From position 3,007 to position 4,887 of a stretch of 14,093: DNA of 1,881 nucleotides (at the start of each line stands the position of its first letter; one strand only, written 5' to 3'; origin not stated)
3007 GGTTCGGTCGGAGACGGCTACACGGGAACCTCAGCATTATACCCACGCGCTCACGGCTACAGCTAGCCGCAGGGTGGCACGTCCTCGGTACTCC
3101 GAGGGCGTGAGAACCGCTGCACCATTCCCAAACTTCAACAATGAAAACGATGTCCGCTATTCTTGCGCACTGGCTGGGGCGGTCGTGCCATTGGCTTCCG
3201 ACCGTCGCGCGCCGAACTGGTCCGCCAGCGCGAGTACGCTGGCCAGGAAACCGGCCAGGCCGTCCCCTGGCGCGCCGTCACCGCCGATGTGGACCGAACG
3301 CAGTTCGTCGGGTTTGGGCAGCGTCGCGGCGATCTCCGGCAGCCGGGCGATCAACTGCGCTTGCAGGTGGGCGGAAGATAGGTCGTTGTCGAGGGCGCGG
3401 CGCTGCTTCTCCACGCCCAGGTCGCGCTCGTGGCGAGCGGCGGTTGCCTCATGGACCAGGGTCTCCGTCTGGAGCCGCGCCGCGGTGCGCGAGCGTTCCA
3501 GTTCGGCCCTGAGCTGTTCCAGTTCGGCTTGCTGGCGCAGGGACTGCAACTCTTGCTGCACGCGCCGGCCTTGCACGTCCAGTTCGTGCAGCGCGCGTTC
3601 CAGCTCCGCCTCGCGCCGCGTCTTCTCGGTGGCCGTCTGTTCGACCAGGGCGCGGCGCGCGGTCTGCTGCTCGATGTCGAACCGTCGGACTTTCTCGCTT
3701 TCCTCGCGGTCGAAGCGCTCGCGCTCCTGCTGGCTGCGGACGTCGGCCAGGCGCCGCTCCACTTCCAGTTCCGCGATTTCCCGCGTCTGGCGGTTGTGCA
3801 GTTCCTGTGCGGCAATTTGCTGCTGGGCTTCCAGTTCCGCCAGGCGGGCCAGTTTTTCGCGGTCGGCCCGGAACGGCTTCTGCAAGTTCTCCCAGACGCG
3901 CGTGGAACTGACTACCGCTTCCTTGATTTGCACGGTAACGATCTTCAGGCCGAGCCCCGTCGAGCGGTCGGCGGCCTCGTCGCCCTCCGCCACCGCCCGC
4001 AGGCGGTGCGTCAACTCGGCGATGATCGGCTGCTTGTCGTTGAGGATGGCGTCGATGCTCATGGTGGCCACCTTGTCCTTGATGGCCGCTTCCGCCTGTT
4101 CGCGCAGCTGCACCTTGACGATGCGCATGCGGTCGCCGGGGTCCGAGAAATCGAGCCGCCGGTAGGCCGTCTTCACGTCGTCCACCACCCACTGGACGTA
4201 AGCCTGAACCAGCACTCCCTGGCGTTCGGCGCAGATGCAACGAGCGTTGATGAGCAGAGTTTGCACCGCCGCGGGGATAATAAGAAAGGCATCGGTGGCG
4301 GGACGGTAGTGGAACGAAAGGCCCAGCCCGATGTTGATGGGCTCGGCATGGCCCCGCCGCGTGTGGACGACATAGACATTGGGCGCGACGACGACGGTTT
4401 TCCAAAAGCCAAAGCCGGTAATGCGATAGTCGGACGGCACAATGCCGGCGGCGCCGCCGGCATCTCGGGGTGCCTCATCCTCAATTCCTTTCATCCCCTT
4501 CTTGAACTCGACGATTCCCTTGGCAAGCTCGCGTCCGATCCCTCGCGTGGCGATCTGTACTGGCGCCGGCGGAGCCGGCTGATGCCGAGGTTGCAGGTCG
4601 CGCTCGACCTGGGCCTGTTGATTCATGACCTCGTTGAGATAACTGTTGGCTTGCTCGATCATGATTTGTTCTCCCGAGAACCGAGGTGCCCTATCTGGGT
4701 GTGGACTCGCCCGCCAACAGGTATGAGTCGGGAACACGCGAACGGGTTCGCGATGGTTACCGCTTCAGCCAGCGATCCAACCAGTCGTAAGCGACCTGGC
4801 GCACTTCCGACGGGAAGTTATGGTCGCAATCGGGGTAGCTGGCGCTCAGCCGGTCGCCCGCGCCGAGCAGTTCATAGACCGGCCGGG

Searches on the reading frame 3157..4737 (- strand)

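Call 9: search_protein_families(library=pfam, proteins=[window:3157-4737:-])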
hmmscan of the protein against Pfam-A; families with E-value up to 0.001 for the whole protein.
window:3157-4737:- (526 aa): 1 family
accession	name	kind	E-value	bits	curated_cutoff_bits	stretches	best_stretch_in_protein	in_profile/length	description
PF01145.31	Band_7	-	5e-14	53.2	23.6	1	116-305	2-175/176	SPFH domain / Band 7 family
